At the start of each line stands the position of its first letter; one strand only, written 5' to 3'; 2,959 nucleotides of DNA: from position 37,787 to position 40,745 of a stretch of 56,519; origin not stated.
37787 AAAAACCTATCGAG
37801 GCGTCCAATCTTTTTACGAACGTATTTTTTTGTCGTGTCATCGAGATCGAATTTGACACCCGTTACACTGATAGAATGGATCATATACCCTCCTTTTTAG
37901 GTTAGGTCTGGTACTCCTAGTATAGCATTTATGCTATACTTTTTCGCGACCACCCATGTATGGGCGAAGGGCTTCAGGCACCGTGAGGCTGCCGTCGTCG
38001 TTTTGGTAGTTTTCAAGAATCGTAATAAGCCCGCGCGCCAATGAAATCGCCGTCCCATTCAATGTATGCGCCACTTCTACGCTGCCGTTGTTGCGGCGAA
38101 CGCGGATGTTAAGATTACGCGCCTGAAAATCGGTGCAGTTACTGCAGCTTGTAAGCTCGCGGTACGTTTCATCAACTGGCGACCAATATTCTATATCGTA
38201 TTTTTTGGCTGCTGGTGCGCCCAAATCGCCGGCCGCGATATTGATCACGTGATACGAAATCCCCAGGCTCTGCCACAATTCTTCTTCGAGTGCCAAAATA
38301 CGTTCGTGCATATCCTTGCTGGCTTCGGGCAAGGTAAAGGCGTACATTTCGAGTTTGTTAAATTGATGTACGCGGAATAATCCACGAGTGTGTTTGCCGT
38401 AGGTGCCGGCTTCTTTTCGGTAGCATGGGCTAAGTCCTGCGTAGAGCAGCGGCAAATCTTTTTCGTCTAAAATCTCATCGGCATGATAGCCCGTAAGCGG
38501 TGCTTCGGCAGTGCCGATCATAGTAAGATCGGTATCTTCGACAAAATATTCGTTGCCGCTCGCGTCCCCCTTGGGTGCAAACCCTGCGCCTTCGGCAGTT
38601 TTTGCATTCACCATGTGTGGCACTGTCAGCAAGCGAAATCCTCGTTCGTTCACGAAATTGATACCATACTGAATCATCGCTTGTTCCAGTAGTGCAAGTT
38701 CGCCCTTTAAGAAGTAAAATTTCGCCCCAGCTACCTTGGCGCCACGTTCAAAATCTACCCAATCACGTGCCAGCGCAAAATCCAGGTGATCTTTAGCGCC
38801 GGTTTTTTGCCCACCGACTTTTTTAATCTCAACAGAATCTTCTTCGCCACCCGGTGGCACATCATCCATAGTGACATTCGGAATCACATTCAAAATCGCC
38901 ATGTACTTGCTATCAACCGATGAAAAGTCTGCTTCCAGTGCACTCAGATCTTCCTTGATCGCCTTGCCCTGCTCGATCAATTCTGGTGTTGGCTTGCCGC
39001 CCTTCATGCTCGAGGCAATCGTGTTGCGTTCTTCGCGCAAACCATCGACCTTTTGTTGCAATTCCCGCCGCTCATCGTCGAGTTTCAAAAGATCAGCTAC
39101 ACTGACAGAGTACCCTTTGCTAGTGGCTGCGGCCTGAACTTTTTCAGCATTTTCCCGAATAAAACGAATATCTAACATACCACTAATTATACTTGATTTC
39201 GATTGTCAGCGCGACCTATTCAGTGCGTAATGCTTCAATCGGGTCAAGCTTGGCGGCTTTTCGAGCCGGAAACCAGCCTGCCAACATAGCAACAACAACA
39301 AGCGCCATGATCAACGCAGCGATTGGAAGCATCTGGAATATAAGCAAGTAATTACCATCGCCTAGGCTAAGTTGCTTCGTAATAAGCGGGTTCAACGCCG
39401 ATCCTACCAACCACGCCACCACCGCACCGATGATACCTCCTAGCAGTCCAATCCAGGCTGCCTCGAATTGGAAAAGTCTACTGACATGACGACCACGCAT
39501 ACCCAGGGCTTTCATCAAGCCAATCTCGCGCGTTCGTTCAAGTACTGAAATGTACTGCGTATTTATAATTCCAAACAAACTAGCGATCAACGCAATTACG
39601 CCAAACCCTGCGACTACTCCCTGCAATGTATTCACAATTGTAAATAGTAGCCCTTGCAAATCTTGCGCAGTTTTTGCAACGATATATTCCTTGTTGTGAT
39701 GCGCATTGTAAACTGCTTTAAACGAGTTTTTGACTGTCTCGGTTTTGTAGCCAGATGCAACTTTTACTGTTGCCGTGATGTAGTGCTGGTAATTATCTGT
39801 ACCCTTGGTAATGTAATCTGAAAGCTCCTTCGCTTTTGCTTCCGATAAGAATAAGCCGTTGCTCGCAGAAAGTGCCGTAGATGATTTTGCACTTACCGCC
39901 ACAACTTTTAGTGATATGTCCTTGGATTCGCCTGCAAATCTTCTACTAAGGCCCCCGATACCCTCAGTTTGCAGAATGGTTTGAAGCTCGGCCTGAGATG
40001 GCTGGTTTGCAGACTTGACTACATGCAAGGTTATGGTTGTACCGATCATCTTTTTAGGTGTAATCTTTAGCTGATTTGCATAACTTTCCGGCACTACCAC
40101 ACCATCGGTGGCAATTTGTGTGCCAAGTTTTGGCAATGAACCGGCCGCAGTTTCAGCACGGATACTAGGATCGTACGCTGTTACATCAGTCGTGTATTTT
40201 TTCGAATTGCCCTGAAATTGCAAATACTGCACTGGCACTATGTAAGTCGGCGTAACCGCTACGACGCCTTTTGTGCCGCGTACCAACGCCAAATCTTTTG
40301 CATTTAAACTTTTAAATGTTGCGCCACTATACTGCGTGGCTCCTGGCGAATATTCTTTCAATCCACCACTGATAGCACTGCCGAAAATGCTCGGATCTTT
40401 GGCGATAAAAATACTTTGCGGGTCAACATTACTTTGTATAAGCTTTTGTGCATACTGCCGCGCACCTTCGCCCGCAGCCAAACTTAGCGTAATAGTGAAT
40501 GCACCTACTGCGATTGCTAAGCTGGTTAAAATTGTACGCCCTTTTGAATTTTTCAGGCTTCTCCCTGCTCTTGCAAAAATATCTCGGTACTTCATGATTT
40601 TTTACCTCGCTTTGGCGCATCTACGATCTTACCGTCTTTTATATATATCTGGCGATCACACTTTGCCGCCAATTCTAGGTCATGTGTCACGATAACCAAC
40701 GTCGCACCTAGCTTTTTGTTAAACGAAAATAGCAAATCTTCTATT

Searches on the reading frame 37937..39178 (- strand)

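Call 50: search_protein_families(library=pfam, proteins=[window:37937-39178:-], max_evalue=0.00001)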
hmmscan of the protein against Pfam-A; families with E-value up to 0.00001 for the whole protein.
window:37937-39178:- (414 aa): 2 families
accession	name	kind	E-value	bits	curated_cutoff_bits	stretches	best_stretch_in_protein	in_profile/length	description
PF00587.30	tRNA-synt_2b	-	4.1e-37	128.4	29.3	1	215-391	8-179/179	tRNA synthetase class II core domain (G, H, P, S and T)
PF02403.27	Seryl_tRNA_N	-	1.1e-22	80.7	28.2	1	1-102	1-107/108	Seryl-tRNA synthetase N-terminal domain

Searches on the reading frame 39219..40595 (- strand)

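Call 50: search_protein_families(library=pfam, proteins=[window:39219-40595:-], max_evalue=0.00001)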
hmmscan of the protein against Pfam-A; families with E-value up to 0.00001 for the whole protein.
window:39219-40595:- (459 aa): 2 families
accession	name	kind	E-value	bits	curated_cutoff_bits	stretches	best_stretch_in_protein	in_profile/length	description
PF02687.27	FtsX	-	4.2e-22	78.9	25.5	1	331-452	3-120/120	FtsX-like permease C-terminal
PF12704.14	MacB_PCD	-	1.6e-10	42.1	27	1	21-294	1-206/207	MacB-like periplasmic core domain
